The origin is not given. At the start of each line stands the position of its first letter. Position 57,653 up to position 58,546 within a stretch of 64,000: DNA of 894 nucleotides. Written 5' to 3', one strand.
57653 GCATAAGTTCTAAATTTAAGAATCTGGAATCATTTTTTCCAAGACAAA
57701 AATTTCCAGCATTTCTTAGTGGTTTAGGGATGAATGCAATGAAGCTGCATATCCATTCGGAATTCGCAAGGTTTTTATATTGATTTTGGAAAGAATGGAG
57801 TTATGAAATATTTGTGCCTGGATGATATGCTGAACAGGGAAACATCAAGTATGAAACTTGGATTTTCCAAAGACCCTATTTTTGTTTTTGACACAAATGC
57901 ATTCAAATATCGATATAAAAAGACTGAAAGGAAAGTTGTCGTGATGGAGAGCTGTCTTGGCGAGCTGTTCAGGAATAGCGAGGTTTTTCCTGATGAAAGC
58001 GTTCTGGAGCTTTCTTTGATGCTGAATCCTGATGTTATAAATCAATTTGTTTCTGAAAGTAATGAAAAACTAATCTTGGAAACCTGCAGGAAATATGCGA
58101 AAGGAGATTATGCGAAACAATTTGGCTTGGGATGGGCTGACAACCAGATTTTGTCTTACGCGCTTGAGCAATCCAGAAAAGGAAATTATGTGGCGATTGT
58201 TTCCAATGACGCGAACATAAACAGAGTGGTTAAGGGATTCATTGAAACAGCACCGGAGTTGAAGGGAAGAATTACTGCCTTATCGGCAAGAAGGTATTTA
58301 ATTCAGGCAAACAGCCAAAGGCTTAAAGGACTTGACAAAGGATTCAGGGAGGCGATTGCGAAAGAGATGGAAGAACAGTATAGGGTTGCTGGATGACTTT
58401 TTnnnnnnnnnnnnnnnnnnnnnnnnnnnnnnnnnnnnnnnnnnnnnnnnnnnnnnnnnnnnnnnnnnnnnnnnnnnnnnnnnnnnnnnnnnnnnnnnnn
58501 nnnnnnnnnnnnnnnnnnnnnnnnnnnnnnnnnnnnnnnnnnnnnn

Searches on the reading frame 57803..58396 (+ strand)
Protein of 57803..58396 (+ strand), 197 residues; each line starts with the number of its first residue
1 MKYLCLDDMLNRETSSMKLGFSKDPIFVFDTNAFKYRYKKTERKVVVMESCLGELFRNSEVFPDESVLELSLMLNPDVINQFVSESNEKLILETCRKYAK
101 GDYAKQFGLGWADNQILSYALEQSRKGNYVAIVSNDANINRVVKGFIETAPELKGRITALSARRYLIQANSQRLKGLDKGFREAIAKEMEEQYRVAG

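Call 4: search_protein_families(library=pfam, proteins=[window:57803-58396:+], max_evalue=1)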
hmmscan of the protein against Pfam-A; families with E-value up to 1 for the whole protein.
window:57803-58396:+ (197 aa): 1 family
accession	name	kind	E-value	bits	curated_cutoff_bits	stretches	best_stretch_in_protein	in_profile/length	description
PF13638.12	PIN_4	-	0.00063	20.5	21.9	1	27-139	1-117/132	PIN domain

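Call 5: search_protein_families(library=padloc, proteins=[window:57803-58396:+], max_evalue=1)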
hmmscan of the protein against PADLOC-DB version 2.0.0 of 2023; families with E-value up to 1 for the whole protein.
window:57803-58396:+ (197 aa): 0 families

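Call 6: search_protein_families(library=ncbifam, proteins=[window:57803-58396:+], max_evalue=1)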
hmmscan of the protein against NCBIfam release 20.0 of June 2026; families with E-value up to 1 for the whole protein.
window:57803-58396:+ (197 aa): 0 families

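Call 11: search_solved_structures(query=window:57803-58396:+, max_evalue=10)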
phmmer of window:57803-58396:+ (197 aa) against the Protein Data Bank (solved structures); distinct sequences matched with E-value up to 10: 0.

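Call 30: find_homologous_proteins(query=window:57803-58396:+, max_evalue=0.001)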
Query window:57803-58396:+ (197 aa): 1 proteins with E <= 0.001 among 112 candidates.
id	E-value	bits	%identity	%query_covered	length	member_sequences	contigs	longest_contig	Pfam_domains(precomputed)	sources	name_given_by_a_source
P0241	1.2e-117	408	100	96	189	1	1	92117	-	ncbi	-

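Call 85: search_protein_families(library=phrogs, proteins=[window:57803-58396:+], max_evalue=0.01)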
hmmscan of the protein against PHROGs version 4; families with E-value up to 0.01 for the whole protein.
window:57803-58396:+ (197 aa): 0 families

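Call 96: search_solved_structures(query=A6, max_evalue=10, show_alignments=2)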
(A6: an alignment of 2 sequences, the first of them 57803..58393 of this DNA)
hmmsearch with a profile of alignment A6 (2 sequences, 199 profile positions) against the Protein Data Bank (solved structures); distinct sequences matched with E-value up to 10: 0.
